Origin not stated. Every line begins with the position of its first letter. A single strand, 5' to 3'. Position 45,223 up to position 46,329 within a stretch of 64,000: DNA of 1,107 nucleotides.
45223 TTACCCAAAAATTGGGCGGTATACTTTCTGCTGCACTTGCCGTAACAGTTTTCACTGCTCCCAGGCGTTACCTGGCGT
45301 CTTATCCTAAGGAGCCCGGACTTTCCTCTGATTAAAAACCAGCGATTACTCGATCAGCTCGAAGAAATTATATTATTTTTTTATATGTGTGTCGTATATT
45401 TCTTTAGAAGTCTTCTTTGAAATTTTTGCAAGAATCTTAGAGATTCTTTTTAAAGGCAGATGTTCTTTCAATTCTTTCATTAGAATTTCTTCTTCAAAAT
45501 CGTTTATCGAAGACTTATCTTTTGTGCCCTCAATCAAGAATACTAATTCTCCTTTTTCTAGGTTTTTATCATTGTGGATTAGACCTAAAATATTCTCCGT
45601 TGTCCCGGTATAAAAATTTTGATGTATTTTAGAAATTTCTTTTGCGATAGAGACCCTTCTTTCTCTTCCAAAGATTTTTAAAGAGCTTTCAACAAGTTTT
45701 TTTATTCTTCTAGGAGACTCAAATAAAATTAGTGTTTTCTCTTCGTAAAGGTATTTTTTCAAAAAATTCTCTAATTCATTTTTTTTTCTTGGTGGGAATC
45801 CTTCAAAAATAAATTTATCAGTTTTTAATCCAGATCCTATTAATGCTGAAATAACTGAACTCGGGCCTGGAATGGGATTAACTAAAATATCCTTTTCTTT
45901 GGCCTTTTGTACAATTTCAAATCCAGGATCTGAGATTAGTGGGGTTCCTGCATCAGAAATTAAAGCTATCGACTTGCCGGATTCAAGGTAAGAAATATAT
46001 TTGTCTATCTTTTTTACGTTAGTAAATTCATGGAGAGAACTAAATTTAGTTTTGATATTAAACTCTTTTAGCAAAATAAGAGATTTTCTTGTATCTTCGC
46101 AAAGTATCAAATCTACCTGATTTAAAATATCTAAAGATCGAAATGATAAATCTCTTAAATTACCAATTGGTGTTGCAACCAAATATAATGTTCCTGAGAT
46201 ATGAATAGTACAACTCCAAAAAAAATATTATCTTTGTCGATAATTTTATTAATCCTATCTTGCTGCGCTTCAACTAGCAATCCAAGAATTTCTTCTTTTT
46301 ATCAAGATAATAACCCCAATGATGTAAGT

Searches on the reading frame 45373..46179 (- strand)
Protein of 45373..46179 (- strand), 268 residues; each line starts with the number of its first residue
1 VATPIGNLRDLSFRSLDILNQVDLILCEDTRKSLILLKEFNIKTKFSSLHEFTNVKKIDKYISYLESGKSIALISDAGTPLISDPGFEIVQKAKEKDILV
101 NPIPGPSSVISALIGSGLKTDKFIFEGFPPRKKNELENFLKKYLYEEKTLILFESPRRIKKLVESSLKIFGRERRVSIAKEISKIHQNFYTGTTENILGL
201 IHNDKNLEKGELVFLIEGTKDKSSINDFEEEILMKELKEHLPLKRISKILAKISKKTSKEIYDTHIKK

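Call 80: search_protein_families(library=pfam, proteins=[window:45373-46179:-], max_evalue=0.000001)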
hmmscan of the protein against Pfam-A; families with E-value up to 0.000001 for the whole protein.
window:45373-46179:- (268 aa): 1 family
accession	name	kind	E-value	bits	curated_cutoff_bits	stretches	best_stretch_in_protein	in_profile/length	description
PF00590.25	TP_methylase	-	1.3e-24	87.8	27.8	1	1-196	5-210/212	Tetrapyrrole (Corrin/Porphyrin) Methylases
